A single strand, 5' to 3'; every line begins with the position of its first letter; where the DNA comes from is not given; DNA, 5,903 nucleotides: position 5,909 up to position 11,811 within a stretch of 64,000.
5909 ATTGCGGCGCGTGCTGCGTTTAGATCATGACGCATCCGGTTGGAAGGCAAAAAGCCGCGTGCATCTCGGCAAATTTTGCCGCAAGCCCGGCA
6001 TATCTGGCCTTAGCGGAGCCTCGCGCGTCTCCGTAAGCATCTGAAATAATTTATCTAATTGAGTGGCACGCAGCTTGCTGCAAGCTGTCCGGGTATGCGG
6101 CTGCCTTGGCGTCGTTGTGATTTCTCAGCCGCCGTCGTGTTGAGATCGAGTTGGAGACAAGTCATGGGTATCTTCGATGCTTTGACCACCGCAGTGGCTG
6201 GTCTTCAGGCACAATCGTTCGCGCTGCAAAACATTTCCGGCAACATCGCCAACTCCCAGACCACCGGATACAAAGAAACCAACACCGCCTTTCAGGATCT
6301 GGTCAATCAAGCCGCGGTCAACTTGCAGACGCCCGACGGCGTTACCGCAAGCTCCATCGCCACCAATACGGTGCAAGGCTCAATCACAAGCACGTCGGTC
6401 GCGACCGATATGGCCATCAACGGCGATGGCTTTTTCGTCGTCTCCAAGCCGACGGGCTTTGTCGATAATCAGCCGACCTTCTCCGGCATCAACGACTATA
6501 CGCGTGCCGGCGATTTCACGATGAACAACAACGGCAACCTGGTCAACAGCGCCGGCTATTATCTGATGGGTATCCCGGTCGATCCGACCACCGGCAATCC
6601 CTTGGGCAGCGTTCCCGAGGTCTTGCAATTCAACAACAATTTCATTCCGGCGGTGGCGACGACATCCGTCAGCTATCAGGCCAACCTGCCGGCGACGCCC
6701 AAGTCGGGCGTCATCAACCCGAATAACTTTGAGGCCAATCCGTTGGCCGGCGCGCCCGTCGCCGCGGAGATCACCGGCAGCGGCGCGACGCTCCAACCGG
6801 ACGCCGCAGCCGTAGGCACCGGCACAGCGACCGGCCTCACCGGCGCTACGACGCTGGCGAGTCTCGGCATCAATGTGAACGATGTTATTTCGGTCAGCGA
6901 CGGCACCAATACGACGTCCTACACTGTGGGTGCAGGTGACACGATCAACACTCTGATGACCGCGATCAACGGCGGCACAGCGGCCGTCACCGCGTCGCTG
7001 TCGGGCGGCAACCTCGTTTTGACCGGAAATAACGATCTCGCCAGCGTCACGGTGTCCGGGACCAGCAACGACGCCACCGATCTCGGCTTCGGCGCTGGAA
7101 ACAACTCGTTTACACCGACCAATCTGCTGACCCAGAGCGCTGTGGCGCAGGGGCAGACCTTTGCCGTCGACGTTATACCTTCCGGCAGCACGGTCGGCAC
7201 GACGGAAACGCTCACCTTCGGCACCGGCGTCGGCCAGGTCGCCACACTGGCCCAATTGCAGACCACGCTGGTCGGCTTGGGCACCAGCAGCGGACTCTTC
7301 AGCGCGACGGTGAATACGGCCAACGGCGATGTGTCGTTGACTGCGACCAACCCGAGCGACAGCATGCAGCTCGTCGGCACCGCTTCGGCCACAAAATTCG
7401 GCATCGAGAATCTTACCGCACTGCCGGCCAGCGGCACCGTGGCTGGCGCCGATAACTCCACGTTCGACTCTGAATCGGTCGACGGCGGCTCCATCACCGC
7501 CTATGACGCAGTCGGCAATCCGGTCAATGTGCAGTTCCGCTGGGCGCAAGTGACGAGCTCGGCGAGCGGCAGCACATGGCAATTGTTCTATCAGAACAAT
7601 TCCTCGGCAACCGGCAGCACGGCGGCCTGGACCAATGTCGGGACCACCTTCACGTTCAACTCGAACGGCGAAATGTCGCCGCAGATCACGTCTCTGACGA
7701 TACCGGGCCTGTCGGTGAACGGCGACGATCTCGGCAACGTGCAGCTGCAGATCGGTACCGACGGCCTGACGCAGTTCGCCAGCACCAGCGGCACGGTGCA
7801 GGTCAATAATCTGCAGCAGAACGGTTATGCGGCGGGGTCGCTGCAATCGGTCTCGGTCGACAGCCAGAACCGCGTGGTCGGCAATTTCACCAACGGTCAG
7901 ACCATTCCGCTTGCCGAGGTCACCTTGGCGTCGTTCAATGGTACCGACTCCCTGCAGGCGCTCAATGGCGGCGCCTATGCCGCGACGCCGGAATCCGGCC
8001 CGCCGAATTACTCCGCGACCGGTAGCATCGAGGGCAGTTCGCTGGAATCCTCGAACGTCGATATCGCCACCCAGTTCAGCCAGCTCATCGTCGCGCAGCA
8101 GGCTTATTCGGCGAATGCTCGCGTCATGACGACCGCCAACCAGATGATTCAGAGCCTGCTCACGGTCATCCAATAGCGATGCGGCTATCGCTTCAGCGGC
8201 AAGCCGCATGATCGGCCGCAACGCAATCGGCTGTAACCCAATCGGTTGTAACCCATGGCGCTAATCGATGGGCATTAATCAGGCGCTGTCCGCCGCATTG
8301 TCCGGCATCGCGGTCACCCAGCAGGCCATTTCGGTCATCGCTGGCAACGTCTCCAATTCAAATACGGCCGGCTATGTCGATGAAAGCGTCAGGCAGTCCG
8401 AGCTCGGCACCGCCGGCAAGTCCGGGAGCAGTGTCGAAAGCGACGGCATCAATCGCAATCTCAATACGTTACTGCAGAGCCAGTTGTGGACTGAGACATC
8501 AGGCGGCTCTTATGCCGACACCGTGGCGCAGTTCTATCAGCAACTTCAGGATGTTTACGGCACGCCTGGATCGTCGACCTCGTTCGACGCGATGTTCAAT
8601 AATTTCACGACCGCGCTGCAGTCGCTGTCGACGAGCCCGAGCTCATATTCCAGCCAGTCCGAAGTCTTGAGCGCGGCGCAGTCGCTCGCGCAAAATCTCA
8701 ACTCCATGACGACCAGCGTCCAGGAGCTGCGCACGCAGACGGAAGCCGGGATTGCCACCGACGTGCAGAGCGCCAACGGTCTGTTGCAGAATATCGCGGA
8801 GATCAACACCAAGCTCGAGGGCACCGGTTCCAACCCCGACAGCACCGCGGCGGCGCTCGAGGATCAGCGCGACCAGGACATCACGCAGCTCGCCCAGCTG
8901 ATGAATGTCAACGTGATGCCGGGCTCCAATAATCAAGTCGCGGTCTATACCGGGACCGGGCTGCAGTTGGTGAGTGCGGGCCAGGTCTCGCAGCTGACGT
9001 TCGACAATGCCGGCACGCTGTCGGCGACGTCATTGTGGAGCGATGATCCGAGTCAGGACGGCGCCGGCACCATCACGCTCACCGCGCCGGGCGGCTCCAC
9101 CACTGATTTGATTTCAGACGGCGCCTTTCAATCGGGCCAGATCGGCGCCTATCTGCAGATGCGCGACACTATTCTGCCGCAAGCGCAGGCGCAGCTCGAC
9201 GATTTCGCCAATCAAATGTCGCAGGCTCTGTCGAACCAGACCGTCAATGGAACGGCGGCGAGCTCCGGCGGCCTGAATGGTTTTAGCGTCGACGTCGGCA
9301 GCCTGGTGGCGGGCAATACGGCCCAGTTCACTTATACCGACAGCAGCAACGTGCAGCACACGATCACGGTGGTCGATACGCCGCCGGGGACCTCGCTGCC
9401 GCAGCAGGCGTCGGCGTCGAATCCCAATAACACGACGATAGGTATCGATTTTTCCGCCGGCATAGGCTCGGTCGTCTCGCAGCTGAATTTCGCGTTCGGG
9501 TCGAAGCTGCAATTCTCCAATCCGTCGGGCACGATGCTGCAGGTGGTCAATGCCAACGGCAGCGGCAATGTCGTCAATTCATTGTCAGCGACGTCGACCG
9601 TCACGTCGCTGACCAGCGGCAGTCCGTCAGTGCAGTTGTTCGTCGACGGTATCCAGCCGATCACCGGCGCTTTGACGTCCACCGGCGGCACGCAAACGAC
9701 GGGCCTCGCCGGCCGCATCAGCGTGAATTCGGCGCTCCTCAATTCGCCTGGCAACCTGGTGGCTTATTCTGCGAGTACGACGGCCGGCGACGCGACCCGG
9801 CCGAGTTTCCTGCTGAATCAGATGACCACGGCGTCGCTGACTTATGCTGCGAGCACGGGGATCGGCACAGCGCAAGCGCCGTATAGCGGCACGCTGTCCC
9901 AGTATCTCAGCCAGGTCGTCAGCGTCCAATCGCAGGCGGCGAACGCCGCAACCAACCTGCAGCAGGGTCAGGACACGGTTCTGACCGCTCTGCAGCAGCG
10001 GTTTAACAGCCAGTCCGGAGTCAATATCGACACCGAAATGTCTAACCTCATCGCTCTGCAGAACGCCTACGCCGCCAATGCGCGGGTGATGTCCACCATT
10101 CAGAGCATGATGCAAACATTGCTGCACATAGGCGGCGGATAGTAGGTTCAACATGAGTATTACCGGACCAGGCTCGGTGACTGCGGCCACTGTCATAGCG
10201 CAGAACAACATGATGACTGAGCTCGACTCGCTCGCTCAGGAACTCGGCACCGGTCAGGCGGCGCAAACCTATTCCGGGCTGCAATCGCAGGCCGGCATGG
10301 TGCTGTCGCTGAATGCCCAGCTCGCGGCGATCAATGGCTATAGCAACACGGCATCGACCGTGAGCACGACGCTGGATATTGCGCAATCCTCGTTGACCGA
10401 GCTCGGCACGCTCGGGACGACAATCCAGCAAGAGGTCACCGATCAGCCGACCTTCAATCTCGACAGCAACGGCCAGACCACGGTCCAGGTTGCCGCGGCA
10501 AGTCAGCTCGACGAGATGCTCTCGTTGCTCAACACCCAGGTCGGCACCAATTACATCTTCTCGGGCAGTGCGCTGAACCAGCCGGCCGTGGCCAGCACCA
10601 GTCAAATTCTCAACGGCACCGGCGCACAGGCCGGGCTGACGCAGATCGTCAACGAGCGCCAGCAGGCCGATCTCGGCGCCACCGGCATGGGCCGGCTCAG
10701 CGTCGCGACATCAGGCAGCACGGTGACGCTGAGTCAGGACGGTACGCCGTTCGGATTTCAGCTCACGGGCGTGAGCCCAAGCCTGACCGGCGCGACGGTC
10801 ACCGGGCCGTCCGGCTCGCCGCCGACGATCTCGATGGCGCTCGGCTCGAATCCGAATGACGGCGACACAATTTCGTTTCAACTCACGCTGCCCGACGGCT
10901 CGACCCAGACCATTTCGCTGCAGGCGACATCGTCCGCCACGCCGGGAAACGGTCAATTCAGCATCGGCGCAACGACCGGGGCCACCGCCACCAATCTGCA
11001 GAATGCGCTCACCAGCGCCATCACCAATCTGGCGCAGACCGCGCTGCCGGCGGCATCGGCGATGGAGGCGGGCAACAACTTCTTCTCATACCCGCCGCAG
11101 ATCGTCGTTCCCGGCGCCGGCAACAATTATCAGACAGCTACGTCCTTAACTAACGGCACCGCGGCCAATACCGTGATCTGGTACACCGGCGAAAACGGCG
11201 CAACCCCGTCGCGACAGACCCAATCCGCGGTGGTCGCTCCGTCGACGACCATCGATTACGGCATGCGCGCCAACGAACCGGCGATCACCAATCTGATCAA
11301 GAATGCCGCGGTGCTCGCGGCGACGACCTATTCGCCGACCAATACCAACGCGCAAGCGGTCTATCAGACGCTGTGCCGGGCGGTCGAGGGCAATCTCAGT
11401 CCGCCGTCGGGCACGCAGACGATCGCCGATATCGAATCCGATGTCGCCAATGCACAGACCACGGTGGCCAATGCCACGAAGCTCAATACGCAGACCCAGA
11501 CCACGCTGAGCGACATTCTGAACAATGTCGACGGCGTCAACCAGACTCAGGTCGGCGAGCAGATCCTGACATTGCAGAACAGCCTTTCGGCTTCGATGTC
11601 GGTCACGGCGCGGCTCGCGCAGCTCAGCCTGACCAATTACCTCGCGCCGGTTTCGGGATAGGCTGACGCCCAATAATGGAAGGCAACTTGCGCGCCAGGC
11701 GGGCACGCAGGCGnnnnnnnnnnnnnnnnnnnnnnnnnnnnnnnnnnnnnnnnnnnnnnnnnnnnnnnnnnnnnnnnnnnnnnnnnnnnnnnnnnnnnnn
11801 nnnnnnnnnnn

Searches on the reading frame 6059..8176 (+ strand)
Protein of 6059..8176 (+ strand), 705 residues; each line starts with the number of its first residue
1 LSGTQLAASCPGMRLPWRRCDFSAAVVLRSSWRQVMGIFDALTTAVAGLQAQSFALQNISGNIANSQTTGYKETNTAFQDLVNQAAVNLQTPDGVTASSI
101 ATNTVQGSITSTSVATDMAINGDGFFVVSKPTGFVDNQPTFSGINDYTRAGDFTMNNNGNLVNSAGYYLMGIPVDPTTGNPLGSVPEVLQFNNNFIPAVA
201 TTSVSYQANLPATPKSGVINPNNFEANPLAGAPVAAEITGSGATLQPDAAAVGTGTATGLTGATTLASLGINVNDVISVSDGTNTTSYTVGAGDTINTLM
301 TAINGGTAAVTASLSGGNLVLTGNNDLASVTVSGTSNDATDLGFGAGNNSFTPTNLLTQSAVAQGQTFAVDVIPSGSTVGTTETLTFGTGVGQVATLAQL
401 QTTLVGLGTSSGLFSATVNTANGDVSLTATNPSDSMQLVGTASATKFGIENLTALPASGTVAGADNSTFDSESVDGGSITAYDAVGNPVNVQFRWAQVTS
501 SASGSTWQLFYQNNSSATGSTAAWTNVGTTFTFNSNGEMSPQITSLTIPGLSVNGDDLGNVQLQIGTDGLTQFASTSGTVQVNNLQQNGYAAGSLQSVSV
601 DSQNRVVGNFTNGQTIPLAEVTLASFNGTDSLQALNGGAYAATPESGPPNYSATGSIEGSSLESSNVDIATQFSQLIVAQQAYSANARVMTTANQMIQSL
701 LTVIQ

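Call 23: search_protein_families(library=pfam, proteins=[window:6059-8176:+], max_evalue=0.001)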
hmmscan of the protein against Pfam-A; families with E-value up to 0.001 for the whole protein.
window:6059-8176:+ (705 aa): 3 families
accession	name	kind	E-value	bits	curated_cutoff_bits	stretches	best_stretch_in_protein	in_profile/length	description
PF06429.18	Flg_bbr_C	-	1.2e-13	50.7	23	1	661-702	4-45/46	Flagellar basal body rod FlgEFG protein C-terminal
PF22692.1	LlgE_F_G_D1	-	8.1e-10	39.2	27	1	119-171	1-43/64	Flagellar hook protein FlgE/F/G D1 domain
PF00460.25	Flg_bb_rod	-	0.00013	22.3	20.7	1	42-72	1-31/31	Flagella basal body rod protein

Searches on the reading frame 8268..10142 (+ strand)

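Call 23: search_protein_families(library=pfam, proteins=[window:8268-10142:+], max_evalue=0.001)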
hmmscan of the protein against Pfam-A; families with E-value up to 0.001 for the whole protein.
window:8268-10142:+ (624 aa): 2 families
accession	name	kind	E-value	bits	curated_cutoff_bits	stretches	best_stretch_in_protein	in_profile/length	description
PF22638.1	FlgK_D1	-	1.2e-42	146.6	28.6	1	91-331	2-224/233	Flagellar hook-associated protein FlgK helical domain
PF06429.18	Flg_bbr_C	-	7.6e-13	48.2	23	1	576-619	1-44/46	Flagellar basal body rod FlgEFG protein C-terminal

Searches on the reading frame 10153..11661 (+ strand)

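Call 23: search_protein_families(library=pfam, proteins=[window:10153-11661:+], max_evalue=0.001)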
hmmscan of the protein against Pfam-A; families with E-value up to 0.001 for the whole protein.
window:10153-11661:+ (502 aa): 1 family
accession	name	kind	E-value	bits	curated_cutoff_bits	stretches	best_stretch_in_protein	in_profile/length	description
PF00669.25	Flagellin_N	-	3.5e-05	24.3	26.6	1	18-139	15-137/139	Bacterial flagellin N-terminal helical region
